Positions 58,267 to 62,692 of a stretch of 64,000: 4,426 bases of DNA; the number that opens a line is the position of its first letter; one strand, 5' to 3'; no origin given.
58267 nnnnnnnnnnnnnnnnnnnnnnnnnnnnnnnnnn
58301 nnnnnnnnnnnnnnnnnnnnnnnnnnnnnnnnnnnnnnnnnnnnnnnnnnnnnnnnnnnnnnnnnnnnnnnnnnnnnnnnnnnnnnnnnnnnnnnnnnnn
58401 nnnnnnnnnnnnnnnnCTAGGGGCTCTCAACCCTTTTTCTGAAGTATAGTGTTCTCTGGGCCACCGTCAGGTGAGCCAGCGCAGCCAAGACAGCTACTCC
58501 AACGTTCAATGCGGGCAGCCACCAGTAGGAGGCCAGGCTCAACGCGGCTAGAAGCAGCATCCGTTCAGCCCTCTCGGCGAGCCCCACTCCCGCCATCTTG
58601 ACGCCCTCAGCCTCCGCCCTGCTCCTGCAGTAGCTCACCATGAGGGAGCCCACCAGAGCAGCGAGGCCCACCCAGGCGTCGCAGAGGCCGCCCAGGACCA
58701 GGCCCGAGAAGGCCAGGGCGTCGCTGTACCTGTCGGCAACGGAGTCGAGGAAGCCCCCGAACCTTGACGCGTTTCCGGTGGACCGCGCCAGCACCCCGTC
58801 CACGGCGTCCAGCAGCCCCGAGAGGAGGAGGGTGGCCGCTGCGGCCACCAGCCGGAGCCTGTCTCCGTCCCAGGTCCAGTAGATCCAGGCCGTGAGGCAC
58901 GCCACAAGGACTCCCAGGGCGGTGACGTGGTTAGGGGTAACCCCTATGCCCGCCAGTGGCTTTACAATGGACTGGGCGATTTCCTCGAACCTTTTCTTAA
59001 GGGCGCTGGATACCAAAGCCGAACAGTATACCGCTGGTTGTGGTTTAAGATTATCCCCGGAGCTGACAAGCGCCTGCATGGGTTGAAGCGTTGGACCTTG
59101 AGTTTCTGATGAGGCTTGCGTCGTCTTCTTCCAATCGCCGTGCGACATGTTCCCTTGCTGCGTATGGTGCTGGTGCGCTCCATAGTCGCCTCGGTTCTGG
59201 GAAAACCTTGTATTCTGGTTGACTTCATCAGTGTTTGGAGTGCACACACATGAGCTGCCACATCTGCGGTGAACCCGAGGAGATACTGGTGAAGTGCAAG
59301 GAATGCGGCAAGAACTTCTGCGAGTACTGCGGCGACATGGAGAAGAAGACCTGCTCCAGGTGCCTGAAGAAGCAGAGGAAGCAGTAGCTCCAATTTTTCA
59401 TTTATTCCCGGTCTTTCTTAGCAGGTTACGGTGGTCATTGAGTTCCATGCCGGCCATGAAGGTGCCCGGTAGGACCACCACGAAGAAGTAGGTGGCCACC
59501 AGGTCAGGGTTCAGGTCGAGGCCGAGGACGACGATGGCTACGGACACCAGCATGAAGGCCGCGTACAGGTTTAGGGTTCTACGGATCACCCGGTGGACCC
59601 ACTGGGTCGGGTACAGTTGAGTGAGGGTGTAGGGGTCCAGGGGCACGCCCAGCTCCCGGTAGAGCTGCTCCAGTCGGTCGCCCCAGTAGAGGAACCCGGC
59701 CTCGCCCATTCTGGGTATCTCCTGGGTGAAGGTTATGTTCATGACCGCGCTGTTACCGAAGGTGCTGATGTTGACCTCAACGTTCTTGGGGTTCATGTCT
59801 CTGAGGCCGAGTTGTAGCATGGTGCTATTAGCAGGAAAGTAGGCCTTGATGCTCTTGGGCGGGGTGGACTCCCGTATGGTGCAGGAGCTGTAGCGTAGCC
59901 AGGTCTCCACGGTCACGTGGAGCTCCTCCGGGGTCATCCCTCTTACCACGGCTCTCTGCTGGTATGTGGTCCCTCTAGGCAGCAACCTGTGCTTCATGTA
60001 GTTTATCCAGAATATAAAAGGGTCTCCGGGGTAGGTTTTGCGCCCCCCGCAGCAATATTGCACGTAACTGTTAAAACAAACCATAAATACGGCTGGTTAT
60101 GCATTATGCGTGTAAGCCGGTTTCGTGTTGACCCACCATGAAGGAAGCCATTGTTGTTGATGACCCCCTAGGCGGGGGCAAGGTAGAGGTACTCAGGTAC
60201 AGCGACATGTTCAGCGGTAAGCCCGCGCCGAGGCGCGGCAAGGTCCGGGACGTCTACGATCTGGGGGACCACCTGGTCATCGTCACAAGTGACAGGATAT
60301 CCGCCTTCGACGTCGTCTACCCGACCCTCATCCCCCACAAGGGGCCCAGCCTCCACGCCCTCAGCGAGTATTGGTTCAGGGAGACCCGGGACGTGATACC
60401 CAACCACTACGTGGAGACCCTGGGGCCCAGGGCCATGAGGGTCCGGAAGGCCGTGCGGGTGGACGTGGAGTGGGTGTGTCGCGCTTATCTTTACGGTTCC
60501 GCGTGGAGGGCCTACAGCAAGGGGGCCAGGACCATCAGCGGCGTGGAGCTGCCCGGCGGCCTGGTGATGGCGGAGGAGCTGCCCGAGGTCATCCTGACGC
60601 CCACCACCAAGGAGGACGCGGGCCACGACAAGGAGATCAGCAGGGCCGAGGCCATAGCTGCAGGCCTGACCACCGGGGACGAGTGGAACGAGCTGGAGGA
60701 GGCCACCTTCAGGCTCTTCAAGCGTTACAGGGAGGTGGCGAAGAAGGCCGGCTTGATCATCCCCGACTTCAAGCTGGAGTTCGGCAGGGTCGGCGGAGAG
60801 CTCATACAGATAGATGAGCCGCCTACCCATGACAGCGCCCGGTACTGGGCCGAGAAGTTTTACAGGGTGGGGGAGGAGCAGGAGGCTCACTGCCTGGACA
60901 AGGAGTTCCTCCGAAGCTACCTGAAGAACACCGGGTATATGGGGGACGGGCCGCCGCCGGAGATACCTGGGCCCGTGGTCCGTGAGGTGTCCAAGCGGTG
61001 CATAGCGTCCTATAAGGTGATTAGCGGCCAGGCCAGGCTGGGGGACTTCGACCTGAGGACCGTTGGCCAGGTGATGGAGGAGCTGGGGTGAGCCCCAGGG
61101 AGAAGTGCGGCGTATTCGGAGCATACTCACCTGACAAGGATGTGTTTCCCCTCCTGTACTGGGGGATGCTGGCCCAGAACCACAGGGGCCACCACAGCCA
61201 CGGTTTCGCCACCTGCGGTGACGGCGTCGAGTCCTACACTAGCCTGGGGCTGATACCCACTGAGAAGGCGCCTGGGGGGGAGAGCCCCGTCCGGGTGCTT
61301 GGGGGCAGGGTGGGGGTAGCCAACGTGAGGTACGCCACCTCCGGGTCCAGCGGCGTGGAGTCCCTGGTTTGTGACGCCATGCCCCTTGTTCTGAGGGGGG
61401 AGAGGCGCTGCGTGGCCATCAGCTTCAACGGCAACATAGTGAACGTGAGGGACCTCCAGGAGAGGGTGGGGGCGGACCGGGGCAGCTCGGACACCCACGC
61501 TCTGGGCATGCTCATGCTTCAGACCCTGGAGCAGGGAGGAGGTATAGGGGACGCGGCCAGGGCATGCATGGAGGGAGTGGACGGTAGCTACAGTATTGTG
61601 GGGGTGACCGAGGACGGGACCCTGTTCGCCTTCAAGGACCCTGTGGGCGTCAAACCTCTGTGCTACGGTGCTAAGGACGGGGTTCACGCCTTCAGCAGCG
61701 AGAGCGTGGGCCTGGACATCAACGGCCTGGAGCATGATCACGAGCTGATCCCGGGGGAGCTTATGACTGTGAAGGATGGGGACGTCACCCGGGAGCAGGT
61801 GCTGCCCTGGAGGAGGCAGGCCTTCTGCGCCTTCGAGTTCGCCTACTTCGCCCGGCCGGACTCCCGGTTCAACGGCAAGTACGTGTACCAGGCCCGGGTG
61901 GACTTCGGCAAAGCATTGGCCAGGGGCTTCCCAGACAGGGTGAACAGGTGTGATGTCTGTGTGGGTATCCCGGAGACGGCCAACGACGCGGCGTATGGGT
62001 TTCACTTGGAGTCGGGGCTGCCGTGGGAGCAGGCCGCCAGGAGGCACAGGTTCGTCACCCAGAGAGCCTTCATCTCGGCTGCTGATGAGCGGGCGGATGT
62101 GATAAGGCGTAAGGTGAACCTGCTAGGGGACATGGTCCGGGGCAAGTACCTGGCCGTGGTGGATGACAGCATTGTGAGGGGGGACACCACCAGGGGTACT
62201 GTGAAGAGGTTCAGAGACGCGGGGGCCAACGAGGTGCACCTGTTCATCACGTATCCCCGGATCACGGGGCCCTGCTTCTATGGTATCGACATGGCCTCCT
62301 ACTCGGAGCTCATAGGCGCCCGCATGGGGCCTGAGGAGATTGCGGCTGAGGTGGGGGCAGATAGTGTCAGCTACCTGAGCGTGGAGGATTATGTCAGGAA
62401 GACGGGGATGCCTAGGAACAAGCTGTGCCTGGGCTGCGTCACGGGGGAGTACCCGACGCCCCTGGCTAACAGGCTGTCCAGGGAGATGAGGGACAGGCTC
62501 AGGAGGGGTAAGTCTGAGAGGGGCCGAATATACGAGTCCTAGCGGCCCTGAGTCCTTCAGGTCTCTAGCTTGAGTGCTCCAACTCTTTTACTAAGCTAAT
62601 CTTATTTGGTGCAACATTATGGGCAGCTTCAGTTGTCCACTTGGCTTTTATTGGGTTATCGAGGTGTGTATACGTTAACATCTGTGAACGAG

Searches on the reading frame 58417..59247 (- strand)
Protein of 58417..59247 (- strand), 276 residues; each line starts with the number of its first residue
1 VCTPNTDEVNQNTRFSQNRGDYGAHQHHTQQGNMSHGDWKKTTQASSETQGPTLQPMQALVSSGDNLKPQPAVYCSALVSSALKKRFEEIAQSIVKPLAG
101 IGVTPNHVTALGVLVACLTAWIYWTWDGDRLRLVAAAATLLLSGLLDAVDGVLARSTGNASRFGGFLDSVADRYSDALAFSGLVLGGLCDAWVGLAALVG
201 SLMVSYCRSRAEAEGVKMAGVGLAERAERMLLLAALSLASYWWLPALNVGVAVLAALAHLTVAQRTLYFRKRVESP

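Call 80: search_protein_families(library=pfam, proteins=[window:58417-59247:-], max_evalue=0.001)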
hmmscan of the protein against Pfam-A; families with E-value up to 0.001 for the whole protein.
window:58417-59247:- (276 aa): 1 family
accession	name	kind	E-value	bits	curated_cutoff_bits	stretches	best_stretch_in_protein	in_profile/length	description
PF01066.26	CDP-OH_P_transf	-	1.1e-16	62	22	1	104-249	3-138/152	CDP-alcohol phosphatidyltransferase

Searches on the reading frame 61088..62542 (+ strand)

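Call 80: search_protein_families(library=pfam, proteins=[window:61088-62542:+], max_evalue=0.001)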
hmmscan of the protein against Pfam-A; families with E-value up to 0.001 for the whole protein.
window:61088-62542:+ (484 aa): 2 families
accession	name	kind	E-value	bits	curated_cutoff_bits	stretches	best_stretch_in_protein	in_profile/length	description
PF13537.11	GATase_7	-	5e-12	46.3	25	1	99-207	15-119/123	Glutamine amidotransferase domain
PF13522.11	GATase_6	-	7.6e-11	42.6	27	1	73-205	10-130/130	Glutamine amidotransferase domain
